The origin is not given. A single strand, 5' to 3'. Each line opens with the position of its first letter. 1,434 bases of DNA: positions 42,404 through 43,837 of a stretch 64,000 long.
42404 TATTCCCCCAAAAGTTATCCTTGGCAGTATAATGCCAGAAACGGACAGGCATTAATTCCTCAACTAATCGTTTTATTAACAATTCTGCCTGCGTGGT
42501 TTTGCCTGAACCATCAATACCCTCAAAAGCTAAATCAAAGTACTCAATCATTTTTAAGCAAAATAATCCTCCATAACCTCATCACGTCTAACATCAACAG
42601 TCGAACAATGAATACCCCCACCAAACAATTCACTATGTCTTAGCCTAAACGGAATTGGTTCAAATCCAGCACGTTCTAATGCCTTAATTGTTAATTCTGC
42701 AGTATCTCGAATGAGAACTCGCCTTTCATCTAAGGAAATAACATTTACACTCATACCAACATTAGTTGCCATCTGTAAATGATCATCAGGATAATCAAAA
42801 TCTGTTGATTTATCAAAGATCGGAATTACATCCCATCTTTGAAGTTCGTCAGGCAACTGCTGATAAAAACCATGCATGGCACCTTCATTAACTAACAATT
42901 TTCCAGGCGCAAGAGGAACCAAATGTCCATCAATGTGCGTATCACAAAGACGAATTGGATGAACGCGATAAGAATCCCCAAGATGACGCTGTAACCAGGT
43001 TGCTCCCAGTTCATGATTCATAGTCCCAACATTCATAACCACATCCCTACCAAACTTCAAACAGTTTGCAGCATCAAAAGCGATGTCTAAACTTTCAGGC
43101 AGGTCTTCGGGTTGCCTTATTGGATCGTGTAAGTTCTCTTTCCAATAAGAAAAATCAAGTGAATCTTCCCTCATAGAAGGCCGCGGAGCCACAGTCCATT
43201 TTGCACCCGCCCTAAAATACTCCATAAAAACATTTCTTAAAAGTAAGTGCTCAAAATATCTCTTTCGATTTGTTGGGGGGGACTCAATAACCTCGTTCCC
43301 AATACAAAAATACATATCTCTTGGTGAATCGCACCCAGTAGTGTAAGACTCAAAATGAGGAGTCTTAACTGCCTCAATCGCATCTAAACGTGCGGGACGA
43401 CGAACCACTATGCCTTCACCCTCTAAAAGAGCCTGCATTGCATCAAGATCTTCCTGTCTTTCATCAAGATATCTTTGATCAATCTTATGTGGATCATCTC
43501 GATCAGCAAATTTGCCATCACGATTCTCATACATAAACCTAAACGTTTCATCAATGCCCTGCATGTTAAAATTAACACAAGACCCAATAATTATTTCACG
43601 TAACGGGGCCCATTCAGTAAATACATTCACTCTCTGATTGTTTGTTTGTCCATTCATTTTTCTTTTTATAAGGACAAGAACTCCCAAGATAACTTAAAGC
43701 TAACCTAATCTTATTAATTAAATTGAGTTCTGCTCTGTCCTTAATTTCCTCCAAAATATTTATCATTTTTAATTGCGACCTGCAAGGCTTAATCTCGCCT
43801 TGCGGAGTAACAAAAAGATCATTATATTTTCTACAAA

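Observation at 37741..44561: Cluster combining a MoaA-like radical SAM, amidinotransferase, two Tmk-like kinases, a NUDIX-aminotransferase-NUDIX fusion and a B12-type radical SAM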

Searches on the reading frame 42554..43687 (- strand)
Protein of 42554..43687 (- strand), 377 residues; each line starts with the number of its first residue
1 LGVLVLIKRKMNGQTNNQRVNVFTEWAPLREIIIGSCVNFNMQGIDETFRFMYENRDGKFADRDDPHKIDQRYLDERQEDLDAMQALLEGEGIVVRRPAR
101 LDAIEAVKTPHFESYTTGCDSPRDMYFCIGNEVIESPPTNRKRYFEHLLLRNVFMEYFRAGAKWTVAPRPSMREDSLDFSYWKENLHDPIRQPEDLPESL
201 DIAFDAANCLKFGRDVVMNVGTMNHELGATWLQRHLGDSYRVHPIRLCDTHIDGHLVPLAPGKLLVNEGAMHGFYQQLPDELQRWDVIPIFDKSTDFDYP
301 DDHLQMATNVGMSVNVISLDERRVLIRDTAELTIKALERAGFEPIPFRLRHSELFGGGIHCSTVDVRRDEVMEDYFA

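Call 3: search_protein_families(library=pfam, proteins=[window:42554-43687:-], max_evalue=0.01)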
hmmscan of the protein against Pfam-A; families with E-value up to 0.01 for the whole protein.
window:42554-43687:- (377 aa): 0 families

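Call 4: search_protein_families(library=ncbifam, proteins=[window:42554-43687:-], max_evalue=0.01)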
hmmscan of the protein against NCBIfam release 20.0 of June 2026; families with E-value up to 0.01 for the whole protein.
window:42554-43687:- (377 aa): 1 family
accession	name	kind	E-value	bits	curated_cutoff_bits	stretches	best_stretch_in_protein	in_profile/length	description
NF045659.1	DiMArgaseDdahMtb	equivalog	0.00028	20.1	300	1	311-366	229-283/283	dimethylargininase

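Call 8: search_solved_structures(query=window:42554-43657:-, max_evalue=1, show_alignments=2)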
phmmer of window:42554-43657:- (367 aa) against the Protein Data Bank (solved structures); distinct sequences matched with E-value up to 1: 7.
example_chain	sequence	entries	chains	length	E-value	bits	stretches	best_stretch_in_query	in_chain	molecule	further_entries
5wpi_A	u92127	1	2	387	3.8e-58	200.5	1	9-365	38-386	HsvA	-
6u1r_A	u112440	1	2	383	2.2e-57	198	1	10-366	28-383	SxtG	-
1bwd_A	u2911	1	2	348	2.6e-57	197.7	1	10-365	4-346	PROTEIN (INOSAMINE-PHOSPHATE AMIDINOTRANSFERASE)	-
2jdx_A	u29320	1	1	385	2.5e-53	184.6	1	10-365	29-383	PROTEIN (L-ARGININE:GLYCINE AMIDINOTRANSFERASE)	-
1jdx_A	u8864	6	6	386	7.2e-53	183.1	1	10-365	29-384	PROTEIN (L-ARGININE:GLYCINE AMIDINOTRANSFERASE)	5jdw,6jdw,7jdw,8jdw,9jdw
1jdw_A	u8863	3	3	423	9.9e-53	182.7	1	10-365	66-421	L-ARGININE:GLYCINE AMIDINOTRANSFERASE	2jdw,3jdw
4jdw_A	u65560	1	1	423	1.8e-51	178.5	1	10-365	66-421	L-ARGININE:GLYCINE AMIDINOTRANSFERASE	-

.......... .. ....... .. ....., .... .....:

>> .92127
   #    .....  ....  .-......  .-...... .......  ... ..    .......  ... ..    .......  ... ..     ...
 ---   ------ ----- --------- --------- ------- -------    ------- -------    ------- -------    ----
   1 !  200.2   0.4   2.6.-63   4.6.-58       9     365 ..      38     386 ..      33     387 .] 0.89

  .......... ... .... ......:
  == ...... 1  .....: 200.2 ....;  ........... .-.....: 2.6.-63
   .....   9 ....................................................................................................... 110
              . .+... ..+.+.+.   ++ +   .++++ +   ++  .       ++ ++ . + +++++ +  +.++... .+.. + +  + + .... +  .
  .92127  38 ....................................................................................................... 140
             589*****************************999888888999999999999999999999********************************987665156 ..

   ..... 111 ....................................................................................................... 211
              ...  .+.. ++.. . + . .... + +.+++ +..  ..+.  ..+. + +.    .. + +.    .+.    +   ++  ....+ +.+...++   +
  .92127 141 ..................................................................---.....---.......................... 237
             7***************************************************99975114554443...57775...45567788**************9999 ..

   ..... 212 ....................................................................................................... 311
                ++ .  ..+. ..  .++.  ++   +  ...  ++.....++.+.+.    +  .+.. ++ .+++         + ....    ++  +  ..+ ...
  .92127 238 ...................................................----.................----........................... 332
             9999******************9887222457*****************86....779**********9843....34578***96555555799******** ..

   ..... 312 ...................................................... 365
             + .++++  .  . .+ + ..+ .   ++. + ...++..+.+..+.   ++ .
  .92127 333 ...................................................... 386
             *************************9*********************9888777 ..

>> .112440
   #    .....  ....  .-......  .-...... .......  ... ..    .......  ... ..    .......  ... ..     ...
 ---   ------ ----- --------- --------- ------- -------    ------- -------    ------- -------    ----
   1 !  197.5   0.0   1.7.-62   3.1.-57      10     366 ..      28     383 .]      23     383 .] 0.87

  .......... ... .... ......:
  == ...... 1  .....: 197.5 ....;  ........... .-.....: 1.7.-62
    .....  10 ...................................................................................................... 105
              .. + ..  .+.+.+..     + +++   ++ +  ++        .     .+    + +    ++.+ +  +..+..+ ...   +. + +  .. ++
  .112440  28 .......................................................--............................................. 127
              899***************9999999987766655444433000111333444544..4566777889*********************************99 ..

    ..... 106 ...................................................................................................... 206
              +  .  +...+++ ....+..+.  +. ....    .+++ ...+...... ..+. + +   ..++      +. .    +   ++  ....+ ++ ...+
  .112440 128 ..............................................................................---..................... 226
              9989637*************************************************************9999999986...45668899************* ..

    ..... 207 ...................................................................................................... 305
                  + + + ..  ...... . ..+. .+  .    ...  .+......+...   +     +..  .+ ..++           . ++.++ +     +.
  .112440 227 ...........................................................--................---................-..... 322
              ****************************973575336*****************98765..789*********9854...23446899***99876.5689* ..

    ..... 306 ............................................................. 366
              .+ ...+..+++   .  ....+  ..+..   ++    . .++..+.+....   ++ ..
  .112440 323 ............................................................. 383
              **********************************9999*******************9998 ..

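Call 25: search_protein_families(library=padloc, proteins=[window:42554-43657:-], max_evalue=0.001)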
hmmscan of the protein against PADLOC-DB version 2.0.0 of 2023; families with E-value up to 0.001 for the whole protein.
window:42554-43657:- (367 aa): 0 families

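Call 26: search_protein_families(library=phrogs, proteins=[window:42554-43657:-], max_evalue=0.001)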
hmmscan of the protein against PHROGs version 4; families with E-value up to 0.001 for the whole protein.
window:42554-43657:- (367 aa): 1 family
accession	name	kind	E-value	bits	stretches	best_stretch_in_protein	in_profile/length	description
phrog_25854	-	unknown function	6.3e-48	164.8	1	10-361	4-319/323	-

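Call 36: search_dna_similar(query=window:42554-43657:-, collection=phages, mode=protein, max_rows=30)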
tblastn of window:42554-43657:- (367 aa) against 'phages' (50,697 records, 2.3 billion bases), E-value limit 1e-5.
Records with a match: 16; places in all: 16; records where one place covers at least 80% of the query: 15.
Best place of each record, by identity: <60% 16.
By first word of the organism name: Campylobacter 13; Enterococcus 2; Synechococcus 1.
By host as written in the record: - 5; Campylobacter jejuni 5; Campylobacter sp. 2; Campylobacter jejuni RM1221 1; Synechococcus sp. WH7803 1; Enterococcus faecalis 1; Campylobacter coli 99-2 1.
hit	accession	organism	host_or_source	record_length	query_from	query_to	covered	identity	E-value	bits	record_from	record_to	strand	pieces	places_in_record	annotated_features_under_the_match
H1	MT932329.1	Campylobacter phage F379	Campylobacter jejuni RM1221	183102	14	360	95%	33.7%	2e-62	221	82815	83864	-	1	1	putative glycine/inosamine-phosphate amidinotransferase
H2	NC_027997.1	Campylobacter phage CP220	Campylobacter sp.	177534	14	360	95%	33.7%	2e-62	221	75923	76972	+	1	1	hypothetical phage protein (possible glycine amidinotransferase) | superfamily hit to SSF55909, Pentein, score 3.9e-47 | HMMPfam hit to PF02274, Amidinotransferase, score 0.0045 | hypothetical phage protein (Radical SAM family)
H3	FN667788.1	Campylobacter phage CP220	Campylobacter sp.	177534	14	360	95%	33.7%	2e-62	221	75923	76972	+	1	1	hypothetical phage protein (possible glycine amidinotransferase) | superfamily hit to SSF55909, Pentein, score 3.9e-47 | HMMPfam hit to PF02274, Amidinotransferase, score 0.0045 | hypothetical phage protein (Radical SAM family)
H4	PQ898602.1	Synechococcus phage S-SCSM2R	Synechococcus sp. WH7803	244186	15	358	94%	25.3%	6e-12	73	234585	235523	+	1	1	inosamine amidinotransferase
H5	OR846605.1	Enterococcus phage Efs 1-1-1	Enterococcus faecalis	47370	8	365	98%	23.8%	1e-11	72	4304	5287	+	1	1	record has no annotation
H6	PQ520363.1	Enterococcus phage IME_EF3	-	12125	8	365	98%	23.8%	3e-11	71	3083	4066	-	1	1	record has no annotation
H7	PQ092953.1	Campylobacter phage CC_R7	Campylobacter coli 99-2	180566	66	365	82%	24.8%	9e-18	91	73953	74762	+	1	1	glycine amidinotransferase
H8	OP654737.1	Campylobacter phage vB_CjeM_WX1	Campylobacter jejuni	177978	66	365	82%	24.8%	1e-17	91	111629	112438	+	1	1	amidinotransferase | radical SAM protein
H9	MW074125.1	Campylobacter phage CJLB-12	Campylobacter jejuni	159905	66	365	82%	24.8%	2e-17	90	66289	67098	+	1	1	hypothetical protein (x2)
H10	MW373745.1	Campylobacter phage CJLB-13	Campylobacter jejuni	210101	66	365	82%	24.8%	2e-17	90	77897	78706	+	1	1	record has no annotation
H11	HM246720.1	Campylobacter phage vB_CcoM-IBB_35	-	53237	66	365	82%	24.8%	2e-17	90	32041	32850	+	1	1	hypothetical protein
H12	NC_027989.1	Campylobacter phage vB_CcoM-IBB_35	-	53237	66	365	82%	24.8%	2e-17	90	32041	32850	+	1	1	hypothetical protein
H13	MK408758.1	Campylobacter phage CP20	Campylobacter jejuni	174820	66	365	82%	24.4%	2e-17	90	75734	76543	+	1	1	glycine amidinotransferase | hypothetical protein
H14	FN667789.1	Campylobacter phage CPt10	-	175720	66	365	82%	24.4%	2e-17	90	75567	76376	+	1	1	hypothetical phage protain (possible glycine amidinotransferase) | hypothetical phage protein (Radical SAM family)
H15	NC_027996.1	Campylobacter phage CPt10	-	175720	66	365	82%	24.4%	2e-17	90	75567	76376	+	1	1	hypothetical phage protain (possible glycine amidinotransferase) | radical SAM domain-containing protein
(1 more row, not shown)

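Call 38: get_annotated_region(hit=H2, flank=7000)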
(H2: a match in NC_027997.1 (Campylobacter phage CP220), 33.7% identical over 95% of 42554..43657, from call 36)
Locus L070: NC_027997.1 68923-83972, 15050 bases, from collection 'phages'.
description: Campylobacter phage CP220, complete genome.
organism: Campylobacter phage CP220 (NCBI taxid 2994044)
taxonomy: Viruses; Duplodnaviria; Heunggongvirae; Uroviricota; Caudoviricetes; Eucampyvirinae; Firehammervirus; Firehammervirus CP220
host: Campylobacter sp.; source: Gallus gallus; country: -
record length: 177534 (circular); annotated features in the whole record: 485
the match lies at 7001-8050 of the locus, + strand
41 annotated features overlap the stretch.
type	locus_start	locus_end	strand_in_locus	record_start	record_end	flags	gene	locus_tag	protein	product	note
CDS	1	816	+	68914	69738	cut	-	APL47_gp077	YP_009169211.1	hypothetical protein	-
CDS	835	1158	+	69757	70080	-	-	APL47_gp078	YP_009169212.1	hypothetical protein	-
CDS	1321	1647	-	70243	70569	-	-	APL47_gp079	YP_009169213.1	hypothetical protein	-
CDS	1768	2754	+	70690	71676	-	-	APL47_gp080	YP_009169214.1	radical SAM domain-containing protein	-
misc_feature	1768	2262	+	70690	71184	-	-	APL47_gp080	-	-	HMMPfam hit to PF04055, Radical SAM superfamily,score 1e-06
misc_feature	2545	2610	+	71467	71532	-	-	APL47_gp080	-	-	Predicted helix-turn-helix motif with score 1195.000, SD 3.26 at aa 260-281, sequence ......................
CDS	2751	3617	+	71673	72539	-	-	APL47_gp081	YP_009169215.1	radical SAM domain-containing protein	-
misc_feature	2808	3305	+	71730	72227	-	-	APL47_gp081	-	-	HMMPfam hit to PF04055, Radical SAM superfamily,score 4e-10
misc_feature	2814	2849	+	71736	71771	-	-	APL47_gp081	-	-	PS01305 moaA / nifB / pqqE family signature. ScanRegExp hit to PS01305, MOAA_NIFB_PQQE, score 8e-5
CDS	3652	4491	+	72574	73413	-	-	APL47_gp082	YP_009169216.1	hypothetical protein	-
CDS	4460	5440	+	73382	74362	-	-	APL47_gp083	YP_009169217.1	radical SAM domain-containing protein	-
misc_feature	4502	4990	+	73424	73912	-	-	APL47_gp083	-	-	HMMPfam hit to PF04055, Radical SAM superfamily,score 3.3e-11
CDS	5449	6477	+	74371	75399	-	-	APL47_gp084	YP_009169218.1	radical SAM domain-containing protein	-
misc_feature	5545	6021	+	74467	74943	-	-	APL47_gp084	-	-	HMMPfam hit to PF04055, Radical SAM superfamily,score 1.4e-12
CDS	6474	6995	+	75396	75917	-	-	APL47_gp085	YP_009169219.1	hypothetical protein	-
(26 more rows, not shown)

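Call 39: get_annotated_region(hit=H4, flank=7000)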
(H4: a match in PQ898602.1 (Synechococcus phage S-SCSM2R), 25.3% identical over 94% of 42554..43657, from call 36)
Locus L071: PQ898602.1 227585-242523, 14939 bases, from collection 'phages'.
description: Synechococcus phage S-SCSM2R, complete genome.
organism: Synechococcus phage S-SCSM2R (NCBI taxid 3400247)
taxonomy: Viruses
host: Synechococcus sp. WH7803; source: South China Sea; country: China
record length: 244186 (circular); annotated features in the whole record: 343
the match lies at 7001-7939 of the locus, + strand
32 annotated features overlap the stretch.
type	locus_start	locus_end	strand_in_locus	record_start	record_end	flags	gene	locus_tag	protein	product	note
CDS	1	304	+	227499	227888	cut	-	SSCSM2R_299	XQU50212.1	hypothetical protein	-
CDS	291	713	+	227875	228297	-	-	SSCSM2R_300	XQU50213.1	hypothetical protein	-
CDS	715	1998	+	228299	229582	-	-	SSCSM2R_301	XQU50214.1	2OG-Fe(II) oxygenase superfamily protein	-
CDS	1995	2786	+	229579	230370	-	-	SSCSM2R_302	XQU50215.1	glycosyltransferase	-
CDS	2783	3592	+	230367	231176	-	-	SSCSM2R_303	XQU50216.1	glycosyltransferase family 25 protein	-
CDS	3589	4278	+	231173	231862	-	-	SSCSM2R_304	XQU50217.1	glycosyltransferase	-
CDS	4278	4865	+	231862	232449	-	-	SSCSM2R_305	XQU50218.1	3-amino-5-hydroxybenzoic acid synthase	-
CDS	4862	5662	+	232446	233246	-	-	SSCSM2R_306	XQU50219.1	radical SAM superfamily maturase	SkfB/NifB/PqqE family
CDS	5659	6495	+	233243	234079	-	-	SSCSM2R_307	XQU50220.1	glycosyltransferase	-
CDS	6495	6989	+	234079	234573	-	-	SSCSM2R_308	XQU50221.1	2OG-Fe(II) oxygenase family protein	-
CDS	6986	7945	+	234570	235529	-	-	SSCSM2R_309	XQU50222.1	inosamine amidinotransferase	-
CDS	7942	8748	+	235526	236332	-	-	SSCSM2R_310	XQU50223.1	glycosyltransferase family 2 protein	-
CDS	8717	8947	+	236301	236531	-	-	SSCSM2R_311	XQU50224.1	hypothetical protein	-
CDS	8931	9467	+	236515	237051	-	-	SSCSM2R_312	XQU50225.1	hypothetical protein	-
CDS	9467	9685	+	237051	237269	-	-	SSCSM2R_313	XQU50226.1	hypothetical protein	-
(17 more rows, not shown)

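Call 42: find_related_loci(query=window:42554-43657:-, collection=metagenome_contigs, flank=10000)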
Query window:42554-43657:- (367 aa) in metagenome_contigs; peptide patterns used: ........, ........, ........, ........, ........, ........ (x = any residue, [..] = any of these).
26 stretches matched a pattern; 2 encode a relative of the query (tblastn E <= 1e-3); 2 distinct loci.
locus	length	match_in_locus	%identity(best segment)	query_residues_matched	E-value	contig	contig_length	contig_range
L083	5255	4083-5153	75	10-366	0e+0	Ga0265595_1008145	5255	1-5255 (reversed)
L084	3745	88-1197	72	1-367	0e+0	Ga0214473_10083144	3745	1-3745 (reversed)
